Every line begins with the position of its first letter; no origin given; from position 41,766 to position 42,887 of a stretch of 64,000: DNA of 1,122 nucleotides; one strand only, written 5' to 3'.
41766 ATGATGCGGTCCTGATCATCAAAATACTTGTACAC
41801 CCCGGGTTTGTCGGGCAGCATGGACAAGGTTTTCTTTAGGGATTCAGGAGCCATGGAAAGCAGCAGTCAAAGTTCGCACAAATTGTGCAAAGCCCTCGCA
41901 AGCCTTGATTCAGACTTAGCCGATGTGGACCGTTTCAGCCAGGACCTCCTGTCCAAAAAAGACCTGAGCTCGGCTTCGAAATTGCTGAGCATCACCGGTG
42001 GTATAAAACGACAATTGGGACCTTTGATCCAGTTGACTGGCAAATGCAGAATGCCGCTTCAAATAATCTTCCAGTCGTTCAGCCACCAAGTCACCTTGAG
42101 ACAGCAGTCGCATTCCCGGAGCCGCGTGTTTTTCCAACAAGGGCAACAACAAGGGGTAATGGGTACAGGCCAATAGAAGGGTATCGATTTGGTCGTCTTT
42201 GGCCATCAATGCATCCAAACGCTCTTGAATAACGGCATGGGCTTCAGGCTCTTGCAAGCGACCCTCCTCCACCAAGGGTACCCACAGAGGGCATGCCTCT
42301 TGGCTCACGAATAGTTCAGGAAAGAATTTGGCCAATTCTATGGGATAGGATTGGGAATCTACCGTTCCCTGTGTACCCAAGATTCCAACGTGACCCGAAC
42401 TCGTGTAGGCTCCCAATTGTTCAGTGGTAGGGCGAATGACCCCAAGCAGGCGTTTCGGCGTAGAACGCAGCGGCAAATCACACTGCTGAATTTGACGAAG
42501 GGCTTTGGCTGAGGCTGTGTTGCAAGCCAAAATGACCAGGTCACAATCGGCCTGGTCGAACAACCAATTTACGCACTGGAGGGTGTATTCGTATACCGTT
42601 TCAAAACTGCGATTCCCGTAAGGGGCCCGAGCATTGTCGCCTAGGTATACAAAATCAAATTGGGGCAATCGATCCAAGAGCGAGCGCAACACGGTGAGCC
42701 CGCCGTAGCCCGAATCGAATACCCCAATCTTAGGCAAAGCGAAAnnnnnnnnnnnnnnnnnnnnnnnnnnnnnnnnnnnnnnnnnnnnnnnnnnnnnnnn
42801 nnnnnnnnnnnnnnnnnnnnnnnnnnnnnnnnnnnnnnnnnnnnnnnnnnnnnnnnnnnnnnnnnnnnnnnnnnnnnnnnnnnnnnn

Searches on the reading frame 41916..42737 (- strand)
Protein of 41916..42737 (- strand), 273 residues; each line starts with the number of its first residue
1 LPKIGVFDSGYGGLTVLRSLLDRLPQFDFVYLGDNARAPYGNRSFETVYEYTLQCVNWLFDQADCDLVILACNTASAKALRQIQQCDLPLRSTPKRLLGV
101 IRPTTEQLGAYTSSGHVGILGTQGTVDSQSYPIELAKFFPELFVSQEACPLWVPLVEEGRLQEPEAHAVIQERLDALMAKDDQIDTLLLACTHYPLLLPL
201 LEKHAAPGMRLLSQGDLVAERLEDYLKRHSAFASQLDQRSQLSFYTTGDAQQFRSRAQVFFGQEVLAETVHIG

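Call 59: search_protein_families(library=pfam, proteins=[window:41916-42737:-], max_evalue=0.00001)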
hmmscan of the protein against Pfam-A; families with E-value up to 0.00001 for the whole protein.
window:41916-42737:- (273 aa): 1 family
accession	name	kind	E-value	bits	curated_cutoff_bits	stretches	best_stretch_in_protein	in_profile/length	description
PF01177.27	Asp_Glu_race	-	3.3e-14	53.6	31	1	23-213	24-202/211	Asp/Glu/Hydantoin racemase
